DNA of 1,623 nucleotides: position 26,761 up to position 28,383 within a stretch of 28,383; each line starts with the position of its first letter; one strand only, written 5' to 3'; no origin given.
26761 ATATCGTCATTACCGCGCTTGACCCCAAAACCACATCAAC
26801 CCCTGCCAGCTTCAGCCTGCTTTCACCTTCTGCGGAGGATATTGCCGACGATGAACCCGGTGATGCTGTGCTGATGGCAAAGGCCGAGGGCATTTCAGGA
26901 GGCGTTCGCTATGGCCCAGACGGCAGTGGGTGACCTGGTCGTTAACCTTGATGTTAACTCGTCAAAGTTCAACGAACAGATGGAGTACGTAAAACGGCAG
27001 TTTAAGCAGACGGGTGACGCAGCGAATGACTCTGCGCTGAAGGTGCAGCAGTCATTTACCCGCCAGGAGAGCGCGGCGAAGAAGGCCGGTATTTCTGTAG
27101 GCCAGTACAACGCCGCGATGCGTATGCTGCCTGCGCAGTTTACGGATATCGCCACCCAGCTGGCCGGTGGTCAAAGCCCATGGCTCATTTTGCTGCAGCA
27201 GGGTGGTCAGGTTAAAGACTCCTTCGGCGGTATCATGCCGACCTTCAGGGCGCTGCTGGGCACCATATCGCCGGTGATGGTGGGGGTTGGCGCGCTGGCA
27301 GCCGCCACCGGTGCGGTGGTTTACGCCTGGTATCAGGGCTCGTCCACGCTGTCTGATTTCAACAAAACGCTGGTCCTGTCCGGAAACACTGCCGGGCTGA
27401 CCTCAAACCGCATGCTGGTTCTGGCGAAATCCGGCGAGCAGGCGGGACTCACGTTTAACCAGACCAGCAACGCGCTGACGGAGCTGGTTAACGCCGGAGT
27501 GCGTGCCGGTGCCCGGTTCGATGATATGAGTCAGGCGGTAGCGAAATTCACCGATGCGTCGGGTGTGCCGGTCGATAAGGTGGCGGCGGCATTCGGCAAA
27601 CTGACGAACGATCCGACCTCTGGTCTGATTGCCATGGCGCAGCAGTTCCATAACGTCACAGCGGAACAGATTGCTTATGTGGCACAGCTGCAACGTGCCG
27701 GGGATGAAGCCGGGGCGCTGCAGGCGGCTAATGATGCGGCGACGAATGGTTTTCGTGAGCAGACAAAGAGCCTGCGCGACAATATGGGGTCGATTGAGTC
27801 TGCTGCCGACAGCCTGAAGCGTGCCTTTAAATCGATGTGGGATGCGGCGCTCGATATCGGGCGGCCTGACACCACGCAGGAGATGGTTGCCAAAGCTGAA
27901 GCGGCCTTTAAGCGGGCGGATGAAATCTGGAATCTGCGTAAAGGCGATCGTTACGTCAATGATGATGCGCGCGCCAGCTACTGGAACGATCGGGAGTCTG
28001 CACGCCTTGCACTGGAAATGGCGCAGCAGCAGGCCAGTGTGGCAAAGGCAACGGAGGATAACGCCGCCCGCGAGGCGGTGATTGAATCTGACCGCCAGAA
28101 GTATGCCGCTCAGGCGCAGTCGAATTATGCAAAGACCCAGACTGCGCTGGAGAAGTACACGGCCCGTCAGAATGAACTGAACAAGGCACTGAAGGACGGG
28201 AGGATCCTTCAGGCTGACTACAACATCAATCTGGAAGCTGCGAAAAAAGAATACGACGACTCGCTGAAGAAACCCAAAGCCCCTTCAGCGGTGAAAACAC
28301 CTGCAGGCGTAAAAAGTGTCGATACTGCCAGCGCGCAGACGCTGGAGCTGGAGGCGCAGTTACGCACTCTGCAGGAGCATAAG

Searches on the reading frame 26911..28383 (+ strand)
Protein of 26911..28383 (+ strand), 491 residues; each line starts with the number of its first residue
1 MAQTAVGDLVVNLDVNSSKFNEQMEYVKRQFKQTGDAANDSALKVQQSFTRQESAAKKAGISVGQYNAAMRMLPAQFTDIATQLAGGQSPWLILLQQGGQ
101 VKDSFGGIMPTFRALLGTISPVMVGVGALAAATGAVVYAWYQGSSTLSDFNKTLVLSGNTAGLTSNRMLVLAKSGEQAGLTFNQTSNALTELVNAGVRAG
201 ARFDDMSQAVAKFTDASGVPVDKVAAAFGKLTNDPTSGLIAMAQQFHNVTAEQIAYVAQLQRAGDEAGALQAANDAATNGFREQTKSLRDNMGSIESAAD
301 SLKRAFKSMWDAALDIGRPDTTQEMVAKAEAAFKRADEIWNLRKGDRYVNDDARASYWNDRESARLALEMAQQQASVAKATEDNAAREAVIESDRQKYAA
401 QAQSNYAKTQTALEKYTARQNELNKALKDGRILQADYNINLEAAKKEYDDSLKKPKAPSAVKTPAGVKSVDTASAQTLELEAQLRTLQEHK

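Call 4: search_protein_families(library=pfam, proteins=[window:26911-28383:+], max_evalue=0.01)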
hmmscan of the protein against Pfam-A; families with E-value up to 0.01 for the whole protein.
window:26911-28383:+ (491 aa): 1 family
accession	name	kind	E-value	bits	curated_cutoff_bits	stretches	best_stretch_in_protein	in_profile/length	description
PF06791.18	TMP_2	-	5.6e-72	242.2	30.2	1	55-257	2-207/208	Prophage tail length tape measure protein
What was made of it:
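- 26911..28383 (+): Context: tape measure protein (lambda H-like). It starts 23 nt before the T stop and runs off the window. Pfam TMP_2, E = 5.6e-72 (call 4).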
